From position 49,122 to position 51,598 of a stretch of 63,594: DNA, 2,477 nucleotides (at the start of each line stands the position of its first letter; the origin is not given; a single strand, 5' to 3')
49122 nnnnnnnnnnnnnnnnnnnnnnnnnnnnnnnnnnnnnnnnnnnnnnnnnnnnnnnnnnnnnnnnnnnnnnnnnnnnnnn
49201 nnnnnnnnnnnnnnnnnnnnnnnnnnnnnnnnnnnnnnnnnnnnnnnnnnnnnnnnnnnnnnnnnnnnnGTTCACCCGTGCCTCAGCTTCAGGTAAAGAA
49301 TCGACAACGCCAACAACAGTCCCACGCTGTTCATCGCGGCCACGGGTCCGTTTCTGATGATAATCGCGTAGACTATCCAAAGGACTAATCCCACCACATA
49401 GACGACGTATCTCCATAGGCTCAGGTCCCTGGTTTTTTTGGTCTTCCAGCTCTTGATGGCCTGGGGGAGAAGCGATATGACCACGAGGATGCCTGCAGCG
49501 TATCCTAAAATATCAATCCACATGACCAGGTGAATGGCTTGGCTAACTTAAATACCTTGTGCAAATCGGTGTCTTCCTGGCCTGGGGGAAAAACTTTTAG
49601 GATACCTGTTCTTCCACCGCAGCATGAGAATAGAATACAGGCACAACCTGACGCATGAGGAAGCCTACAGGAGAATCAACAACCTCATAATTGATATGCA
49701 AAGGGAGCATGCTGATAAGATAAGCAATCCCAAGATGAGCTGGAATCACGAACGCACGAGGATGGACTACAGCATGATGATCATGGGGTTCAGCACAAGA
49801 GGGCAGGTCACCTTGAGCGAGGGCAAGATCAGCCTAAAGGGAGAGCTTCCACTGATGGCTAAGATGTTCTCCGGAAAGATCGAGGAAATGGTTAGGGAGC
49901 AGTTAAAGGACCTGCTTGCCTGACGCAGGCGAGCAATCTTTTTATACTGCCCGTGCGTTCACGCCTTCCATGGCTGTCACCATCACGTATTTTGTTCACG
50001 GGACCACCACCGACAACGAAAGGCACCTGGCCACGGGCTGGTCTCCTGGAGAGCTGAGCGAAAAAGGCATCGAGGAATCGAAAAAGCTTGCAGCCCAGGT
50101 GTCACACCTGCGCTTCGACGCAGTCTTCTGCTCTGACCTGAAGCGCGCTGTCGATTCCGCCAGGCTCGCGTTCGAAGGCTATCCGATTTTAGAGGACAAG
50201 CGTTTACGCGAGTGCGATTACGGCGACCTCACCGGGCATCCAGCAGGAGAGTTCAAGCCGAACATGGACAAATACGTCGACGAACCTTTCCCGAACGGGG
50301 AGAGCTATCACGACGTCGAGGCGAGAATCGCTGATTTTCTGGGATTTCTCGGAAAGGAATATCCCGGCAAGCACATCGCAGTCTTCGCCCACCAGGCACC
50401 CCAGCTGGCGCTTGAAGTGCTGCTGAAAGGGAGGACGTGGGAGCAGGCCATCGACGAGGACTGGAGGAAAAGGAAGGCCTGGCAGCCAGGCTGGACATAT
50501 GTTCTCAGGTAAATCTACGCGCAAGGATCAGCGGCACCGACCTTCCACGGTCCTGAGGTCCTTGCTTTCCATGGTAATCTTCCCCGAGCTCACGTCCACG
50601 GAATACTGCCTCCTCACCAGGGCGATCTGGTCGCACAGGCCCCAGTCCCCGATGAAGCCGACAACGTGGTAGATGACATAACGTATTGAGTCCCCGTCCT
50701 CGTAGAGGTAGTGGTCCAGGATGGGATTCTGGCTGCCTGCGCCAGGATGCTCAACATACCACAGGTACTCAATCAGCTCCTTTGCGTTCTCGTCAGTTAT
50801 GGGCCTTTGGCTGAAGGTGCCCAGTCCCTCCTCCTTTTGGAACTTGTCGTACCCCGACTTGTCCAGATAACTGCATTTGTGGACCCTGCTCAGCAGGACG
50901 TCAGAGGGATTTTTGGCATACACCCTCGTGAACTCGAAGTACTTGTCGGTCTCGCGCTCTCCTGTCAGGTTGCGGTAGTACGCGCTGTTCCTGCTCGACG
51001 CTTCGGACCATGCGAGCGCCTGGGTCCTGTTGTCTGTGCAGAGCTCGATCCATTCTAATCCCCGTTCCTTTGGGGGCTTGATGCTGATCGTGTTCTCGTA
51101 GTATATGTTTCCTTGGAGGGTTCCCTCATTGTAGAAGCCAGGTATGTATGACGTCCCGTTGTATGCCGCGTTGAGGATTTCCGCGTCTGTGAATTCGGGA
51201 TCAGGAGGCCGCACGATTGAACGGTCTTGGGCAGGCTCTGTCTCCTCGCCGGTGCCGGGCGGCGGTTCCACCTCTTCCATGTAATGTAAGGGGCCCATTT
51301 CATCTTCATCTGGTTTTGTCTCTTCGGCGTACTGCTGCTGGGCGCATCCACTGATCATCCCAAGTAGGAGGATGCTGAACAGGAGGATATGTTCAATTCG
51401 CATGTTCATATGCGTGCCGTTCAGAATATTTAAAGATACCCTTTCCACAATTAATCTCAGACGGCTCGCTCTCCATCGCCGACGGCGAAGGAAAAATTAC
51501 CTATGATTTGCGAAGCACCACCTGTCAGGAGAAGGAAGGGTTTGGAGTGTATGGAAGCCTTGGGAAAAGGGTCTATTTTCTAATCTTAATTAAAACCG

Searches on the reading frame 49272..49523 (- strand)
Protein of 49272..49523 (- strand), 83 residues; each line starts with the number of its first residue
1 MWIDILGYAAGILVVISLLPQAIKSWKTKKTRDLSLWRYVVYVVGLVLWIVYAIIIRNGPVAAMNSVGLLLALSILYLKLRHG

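Call 6: search_protein_families(library=pfam, proteins=[window:49272-49523:-], max_evalue=0.1)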
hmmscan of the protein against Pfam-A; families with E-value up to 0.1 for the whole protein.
window:49272-49523:- (83 aa): 4 families
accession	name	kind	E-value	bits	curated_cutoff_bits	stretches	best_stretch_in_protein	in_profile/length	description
PF04193.19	PQ-loop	-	1.8e-11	44.1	22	1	3-56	2-55/61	PQ loop repeat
PF03083.21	MtN3_slv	-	2e-08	34.6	23.7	1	5-75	5-75/87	Sugar efflux transporter for intercellular exchange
PF08733.15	PalH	-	0.016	14.8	34.1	1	7-56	183-234/332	PalH/RIM21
PF24379.1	DUF7535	-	0.068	13.3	27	0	60-78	21-39/60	Family of unknown function (DUF7535)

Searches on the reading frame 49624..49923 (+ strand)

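Call 6: search_protein_families(library=pfam, proteins=[window:49624-49923:+], max_evalue=0.1)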
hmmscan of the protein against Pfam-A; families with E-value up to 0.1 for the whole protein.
window:49624-49923:+ (99 aa): 3 families
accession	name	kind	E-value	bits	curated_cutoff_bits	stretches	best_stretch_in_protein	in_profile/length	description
PF09650.15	PHA_gran_rgn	-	9e-15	55.2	26.6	1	2-98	2-87/87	Putative polyhydroxyalkanoic acid system protein (PHA_gran_rgn)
PF10698.15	DUF2505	-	0.0058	17.2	26.9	1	39-99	79-148/158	Protein of unknown function (DUF2505)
PF22770.2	POP1_C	-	0.071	13.8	24.3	1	24-69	85-129/174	POP1 C-terminal domain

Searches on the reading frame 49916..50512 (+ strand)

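Call 6: search_protein_families(library=pfam, proteins=[window:49916-50512:+], max_evalue=0.1)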
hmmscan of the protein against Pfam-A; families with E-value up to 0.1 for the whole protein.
window:49916-50512:+ (198 aa): 1 family
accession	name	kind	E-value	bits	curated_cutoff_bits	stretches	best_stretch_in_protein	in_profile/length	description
PF00300.27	His_Phos_1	-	1.1e-28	100.7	21.7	1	28-174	6-162/194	Histidine phosphatase superfamily (branch 1)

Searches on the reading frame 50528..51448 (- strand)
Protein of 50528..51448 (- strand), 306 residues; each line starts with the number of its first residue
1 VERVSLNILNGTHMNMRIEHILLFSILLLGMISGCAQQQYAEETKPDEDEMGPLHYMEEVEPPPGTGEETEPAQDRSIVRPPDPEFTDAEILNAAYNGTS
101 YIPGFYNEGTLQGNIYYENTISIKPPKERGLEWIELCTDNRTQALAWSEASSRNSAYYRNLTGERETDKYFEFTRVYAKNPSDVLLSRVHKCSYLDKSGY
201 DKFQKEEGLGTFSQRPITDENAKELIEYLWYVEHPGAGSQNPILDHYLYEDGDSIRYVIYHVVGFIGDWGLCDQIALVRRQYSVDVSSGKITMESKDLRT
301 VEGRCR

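Call 6: search_protein_families(library=pfam, proteins=[window:50528-51448:-], max_evalue=0.1)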
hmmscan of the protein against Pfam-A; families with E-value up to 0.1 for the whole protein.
window:50528-51448:- (306 aa): 0 families

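Call 9: find_encoding_contigs(protein=window:50528-51448:-, flank=10000, max_places=8)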
Protein window:50528-51448:- (306 aa): no gene with exactly this product is on record in the collection.

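Call 15: search_protein_families(library=ncbifam, proteins=[window:50528-51448:-], max_evalue=0.1)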
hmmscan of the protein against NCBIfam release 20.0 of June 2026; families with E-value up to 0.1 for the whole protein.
window:50528-51448:- (306 aa): 0 families

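Call 27: find_related_loci(query=window:50528-51448:-, collection=metagenome_contigs, flank=10000)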
Query window:50528-51448:- (306 aa) in metagenome_contigs; peptide patterns used: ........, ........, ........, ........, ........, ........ (x = any residue, [..] = any of these).
66 stretches matched a pattern; 18 encode a relative of the query (tblastn E <= 1e-3); 18 distinct loci.
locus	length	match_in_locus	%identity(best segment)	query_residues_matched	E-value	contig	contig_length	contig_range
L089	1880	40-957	99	1-306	0e+0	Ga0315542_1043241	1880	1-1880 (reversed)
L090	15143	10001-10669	45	83-305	2e-52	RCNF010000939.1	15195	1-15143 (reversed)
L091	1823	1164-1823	45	82-305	1e-53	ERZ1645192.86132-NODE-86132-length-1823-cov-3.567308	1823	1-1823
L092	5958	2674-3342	45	83-305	2e-52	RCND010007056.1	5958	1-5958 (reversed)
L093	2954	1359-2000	44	88-306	7e-52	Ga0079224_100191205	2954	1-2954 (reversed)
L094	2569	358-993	44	90-306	3e-50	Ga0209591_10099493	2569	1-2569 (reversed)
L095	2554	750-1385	44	90-306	3e-50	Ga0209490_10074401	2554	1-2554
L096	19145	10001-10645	40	86-303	3e-40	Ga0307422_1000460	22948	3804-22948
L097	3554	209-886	38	75-304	9e-39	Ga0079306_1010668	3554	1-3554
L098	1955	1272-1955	36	70-302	3e-37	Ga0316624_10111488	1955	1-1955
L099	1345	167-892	38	85-304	2e-34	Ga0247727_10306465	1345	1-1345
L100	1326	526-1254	30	65-304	2e-25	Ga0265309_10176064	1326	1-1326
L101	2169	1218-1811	34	87-277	8e-24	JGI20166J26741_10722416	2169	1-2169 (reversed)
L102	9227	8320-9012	31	85-306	2e-23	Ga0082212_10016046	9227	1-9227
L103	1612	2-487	31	143-306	1e-21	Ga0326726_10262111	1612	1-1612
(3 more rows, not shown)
